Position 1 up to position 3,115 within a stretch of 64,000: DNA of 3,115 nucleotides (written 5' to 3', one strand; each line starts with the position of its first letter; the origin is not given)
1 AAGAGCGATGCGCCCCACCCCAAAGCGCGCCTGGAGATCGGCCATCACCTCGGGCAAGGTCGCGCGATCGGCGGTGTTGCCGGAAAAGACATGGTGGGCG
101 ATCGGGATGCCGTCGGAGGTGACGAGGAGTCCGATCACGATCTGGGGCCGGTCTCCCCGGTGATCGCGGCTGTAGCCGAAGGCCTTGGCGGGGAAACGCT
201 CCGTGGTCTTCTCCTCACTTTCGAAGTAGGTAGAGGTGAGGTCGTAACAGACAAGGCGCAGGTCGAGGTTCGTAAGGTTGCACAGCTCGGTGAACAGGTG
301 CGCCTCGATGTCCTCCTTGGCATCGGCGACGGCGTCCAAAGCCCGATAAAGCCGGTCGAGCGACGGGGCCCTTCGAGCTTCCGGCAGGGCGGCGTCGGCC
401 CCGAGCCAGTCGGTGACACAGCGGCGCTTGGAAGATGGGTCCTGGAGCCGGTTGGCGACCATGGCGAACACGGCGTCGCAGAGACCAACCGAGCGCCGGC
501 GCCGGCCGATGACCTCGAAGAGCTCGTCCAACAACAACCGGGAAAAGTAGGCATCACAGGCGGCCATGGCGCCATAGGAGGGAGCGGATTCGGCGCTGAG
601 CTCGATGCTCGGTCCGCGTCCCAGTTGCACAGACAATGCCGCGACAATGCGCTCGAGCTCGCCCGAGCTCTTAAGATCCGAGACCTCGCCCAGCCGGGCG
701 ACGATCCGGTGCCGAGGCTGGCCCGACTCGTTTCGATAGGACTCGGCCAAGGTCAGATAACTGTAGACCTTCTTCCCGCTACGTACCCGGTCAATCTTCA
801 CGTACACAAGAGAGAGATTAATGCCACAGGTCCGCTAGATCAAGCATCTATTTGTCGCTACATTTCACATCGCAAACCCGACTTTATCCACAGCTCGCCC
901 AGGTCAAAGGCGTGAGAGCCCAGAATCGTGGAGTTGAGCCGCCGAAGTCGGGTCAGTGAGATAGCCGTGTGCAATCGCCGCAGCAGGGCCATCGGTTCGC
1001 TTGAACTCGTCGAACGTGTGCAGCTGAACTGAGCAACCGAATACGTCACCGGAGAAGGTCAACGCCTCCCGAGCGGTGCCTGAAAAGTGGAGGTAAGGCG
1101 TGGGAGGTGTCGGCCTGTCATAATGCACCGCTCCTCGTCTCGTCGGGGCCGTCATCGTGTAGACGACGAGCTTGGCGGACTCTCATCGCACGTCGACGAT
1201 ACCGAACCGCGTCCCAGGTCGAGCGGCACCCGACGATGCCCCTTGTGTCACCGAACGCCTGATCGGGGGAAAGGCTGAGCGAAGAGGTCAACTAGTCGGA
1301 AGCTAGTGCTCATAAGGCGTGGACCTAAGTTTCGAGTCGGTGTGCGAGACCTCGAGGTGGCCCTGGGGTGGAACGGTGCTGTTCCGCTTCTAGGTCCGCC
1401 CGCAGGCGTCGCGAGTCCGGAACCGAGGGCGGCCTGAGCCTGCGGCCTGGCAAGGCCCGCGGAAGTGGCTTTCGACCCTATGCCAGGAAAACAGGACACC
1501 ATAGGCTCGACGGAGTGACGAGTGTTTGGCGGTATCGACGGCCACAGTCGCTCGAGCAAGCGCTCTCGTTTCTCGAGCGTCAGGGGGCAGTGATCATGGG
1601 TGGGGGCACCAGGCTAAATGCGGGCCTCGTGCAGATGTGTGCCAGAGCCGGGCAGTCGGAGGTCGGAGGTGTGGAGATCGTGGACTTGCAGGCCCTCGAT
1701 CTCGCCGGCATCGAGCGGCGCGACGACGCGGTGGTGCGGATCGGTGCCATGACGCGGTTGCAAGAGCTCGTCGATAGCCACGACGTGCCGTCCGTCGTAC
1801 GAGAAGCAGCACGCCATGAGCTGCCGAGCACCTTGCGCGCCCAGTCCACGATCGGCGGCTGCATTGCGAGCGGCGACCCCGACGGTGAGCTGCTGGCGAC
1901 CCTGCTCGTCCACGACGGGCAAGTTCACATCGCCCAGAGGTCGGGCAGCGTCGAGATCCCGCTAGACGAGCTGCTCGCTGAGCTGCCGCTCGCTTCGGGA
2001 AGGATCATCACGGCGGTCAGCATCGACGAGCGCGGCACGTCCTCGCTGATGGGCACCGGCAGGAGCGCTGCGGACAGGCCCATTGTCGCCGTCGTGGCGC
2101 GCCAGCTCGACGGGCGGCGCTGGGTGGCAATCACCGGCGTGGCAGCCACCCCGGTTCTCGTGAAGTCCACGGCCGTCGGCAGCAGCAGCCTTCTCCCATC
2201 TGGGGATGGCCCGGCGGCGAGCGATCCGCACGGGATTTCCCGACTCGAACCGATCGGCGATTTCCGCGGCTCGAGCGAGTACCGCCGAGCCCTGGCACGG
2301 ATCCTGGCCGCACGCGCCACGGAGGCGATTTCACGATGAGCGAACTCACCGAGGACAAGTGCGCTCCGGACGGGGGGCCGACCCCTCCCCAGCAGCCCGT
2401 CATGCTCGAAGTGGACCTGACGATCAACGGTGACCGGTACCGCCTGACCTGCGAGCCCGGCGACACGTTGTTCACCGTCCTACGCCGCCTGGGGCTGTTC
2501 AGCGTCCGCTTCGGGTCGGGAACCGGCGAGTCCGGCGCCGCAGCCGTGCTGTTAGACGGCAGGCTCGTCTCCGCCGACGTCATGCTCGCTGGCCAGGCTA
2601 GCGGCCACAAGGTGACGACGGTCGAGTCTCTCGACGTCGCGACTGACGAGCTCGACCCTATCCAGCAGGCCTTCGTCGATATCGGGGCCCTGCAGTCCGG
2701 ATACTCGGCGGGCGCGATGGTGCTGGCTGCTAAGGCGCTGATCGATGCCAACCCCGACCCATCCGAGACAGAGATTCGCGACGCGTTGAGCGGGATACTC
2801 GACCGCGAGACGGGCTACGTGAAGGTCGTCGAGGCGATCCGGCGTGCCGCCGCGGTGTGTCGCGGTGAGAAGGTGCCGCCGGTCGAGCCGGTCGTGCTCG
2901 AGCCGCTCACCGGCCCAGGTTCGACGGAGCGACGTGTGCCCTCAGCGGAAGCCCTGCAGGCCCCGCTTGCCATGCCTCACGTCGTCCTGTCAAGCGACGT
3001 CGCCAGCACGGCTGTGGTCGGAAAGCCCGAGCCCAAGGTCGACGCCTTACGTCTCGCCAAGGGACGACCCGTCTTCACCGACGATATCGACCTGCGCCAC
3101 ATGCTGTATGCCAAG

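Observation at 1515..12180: Complete 'selenium-dependent molybdenum hydroxylase' (labile Se cofactor) locus in a high-GC genome, next to an IS element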

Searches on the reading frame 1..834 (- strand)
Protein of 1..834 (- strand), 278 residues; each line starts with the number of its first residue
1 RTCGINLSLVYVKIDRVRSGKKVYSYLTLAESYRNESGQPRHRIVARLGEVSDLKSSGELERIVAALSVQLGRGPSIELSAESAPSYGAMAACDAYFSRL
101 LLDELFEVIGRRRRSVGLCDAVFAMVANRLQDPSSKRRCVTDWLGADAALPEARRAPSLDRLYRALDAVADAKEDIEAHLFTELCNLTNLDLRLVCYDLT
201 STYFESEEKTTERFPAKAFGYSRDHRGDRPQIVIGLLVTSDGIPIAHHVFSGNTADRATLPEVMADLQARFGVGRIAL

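Call 13: search_protein_families(library=pfam, proteins=[window:1-834:-], max_evalue=0.001)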
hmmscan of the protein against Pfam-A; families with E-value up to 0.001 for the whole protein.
window:1-834:- (278 aa): 0 families

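Call 40: search_protein_families(library=ncbifam, proteins=[window:1-834:-], max_evalue=0.00001)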
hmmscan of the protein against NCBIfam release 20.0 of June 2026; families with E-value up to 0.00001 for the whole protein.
window:1-834:- (278 aa): 1 family
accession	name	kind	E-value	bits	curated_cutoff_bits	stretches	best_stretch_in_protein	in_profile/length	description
NF033559.2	transpos_IS1634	equivalog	1.1e-50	173.1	100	1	40-276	1-211/483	IS1634 family transposase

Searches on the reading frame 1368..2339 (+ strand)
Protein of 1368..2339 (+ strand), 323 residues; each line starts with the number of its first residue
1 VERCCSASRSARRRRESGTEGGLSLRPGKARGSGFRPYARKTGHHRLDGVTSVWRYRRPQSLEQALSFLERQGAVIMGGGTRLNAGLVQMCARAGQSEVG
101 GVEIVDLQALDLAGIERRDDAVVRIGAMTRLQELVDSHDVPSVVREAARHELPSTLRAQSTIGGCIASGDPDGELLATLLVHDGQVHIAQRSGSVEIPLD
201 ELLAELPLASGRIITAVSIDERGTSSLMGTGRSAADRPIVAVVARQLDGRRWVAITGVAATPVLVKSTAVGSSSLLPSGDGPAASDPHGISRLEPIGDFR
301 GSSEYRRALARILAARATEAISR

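Call 3: search_protein_families(library=ncbifam, proteins=[window:1368-2339:+], max_evalue=0.001)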
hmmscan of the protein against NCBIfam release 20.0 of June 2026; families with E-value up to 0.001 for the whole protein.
window:1368-2339:+ (323 aa): 7 families
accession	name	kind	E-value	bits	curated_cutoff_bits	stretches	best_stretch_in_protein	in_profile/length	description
TIGR03312.1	Se_sel_red_FAD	hypoth_equivalog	5.6e-22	78.2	241.5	1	55-314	3-243/257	molybdopterin-dependent oxidoreductase FAD-binding subunit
NF041019.1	glyceraldDH_beta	equivalog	2.4e-18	66.3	350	1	55-319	7-278/280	glyceraldehyde dehydrogenase subunit beta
NF043083.1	XdhB_XDHase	equivalog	4.3e-13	49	310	1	55-318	6-280/289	xanthine dehydrogenase subunit XdhB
TIGR03199.1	pucC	equivalog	5e-11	42.4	306.05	1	59-243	1-184/264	xanthine dehydrogenase subunit C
NF007427.0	PRK09971.1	equivalog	3.1e-10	39.7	287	1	55-222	6-174/292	xanthine dehydrogenase FAD-binding subunit XdhB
TIGR02963.1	xanthine_xdhA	equivalog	6.1e-07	28.4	467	1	109-315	243-462/468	xanthine dehydrogenase small subunit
TIGR03195.1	4hydrxCoA_B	equivalog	8e-07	28.5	404.55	0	54-166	5-114/321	4-hydroxybenzoyl-CoA reductase subunit beta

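Call 4: search_protein_families(library=pfam, proteins=[window:1368-2339:+], max_evalue=0.001)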
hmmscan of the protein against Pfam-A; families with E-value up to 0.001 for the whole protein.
window:1368-2339:+ (323 aa): 1 family
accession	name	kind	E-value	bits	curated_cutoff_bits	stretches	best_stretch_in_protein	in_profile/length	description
PF00941.27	FAD_binding_5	-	5.5e-20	72.3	27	1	55-219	4-167/170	FAD binding domain in molybdopterin dehydrogenase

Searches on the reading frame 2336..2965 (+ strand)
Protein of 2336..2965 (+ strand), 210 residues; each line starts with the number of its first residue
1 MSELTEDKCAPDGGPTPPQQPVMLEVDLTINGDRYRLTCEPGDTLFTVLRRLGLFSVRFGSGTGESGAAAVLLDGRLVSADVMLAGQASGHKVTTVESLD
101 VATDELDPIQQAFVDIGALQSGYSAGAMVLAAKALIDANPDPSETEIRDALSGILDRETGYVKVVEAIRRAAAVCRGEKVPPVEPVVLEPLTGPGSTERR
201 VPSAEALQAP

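Call 23: search_solved_structures(query=window:2336-2965:+, max_evalue=1e-10, show_alignments=4)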
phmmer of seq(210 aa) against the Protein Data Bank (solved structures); distinct sequences matched with E-value up to 1e-10: 18.
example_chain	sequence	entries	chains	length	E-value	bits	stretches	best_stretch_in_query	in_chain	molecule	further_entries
8uem_C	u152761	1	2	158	2.8e-29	105.6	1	25-178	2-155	[2Fe-2S] binding domain protein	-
3hrd_D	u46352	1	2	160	4.7e-29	104.9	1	25-176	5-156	Nicotinate dehydrogenase small FeS subunit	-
4zoh_C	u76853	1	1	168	6.6e-28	101.2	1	24-173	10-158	Putative oxidoreductase iron-sulfur subunit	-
1dgj_A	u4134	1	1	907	1.6e-24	90.1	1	28-180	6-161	ALDEHYDE OXIDOREDUCTASE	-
5y6q_A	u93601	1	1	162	1.8e-23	86.6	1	25-176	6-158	Aldehyde oxidase small subunit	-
1n5w_A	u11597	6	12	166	1.1e-22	84.1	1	25-177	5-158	Carbon monoxide dehydrogenase small chain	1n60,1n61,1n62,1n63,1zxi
1rm6_C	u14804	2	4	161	1.3e-21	80.6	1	28-174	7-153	4-hydroxybenzoyl-CoA reductase gamma subunit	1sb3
1sij_A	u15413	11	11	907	6.5e-21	78.3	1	24-180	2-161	Aldehyde oxidoreductase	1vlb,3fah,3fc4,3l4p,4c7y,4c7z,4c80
1t3q_A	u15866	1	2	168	1.5e-19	73.9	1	22-173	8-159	quinoline 2-oxidoreductase small subunit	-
1ffu_A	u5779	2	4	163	6.6e-18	68.5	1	27-173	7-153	CUTS, IRON-SULFUR PROTEIN OF CARBON MONOXIDE DEHYDROGENASE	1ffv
7dqx_C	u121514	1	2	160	5.9e-16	62.1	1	27-170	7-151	6-hydroxypseudooxynicotine dehydrogenase complex subunit beta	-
5g5g_A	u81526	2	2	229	4.8e-14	55.9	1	17-172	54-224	PUTATIVE XANTHINE DEHYDROGENASE YAGT IRON-SULFUR-BINDING SUBUNIT | Aldehyde oxidoreductase iron-sulfur-binding subunit PaoA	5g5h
8gy3_B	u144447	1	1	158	6.1e-14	55.6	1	31-173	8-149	Small subunit of aldehyde dehydrogenase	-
3eub_A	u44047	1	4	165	8.3e-12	48.6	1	30-170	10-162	Xanthine dehydrogenase/oxidase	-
3etr_A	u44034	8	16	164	8.4e-12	48.6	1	30-170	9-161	Xanthine dehydrogenase/oxidase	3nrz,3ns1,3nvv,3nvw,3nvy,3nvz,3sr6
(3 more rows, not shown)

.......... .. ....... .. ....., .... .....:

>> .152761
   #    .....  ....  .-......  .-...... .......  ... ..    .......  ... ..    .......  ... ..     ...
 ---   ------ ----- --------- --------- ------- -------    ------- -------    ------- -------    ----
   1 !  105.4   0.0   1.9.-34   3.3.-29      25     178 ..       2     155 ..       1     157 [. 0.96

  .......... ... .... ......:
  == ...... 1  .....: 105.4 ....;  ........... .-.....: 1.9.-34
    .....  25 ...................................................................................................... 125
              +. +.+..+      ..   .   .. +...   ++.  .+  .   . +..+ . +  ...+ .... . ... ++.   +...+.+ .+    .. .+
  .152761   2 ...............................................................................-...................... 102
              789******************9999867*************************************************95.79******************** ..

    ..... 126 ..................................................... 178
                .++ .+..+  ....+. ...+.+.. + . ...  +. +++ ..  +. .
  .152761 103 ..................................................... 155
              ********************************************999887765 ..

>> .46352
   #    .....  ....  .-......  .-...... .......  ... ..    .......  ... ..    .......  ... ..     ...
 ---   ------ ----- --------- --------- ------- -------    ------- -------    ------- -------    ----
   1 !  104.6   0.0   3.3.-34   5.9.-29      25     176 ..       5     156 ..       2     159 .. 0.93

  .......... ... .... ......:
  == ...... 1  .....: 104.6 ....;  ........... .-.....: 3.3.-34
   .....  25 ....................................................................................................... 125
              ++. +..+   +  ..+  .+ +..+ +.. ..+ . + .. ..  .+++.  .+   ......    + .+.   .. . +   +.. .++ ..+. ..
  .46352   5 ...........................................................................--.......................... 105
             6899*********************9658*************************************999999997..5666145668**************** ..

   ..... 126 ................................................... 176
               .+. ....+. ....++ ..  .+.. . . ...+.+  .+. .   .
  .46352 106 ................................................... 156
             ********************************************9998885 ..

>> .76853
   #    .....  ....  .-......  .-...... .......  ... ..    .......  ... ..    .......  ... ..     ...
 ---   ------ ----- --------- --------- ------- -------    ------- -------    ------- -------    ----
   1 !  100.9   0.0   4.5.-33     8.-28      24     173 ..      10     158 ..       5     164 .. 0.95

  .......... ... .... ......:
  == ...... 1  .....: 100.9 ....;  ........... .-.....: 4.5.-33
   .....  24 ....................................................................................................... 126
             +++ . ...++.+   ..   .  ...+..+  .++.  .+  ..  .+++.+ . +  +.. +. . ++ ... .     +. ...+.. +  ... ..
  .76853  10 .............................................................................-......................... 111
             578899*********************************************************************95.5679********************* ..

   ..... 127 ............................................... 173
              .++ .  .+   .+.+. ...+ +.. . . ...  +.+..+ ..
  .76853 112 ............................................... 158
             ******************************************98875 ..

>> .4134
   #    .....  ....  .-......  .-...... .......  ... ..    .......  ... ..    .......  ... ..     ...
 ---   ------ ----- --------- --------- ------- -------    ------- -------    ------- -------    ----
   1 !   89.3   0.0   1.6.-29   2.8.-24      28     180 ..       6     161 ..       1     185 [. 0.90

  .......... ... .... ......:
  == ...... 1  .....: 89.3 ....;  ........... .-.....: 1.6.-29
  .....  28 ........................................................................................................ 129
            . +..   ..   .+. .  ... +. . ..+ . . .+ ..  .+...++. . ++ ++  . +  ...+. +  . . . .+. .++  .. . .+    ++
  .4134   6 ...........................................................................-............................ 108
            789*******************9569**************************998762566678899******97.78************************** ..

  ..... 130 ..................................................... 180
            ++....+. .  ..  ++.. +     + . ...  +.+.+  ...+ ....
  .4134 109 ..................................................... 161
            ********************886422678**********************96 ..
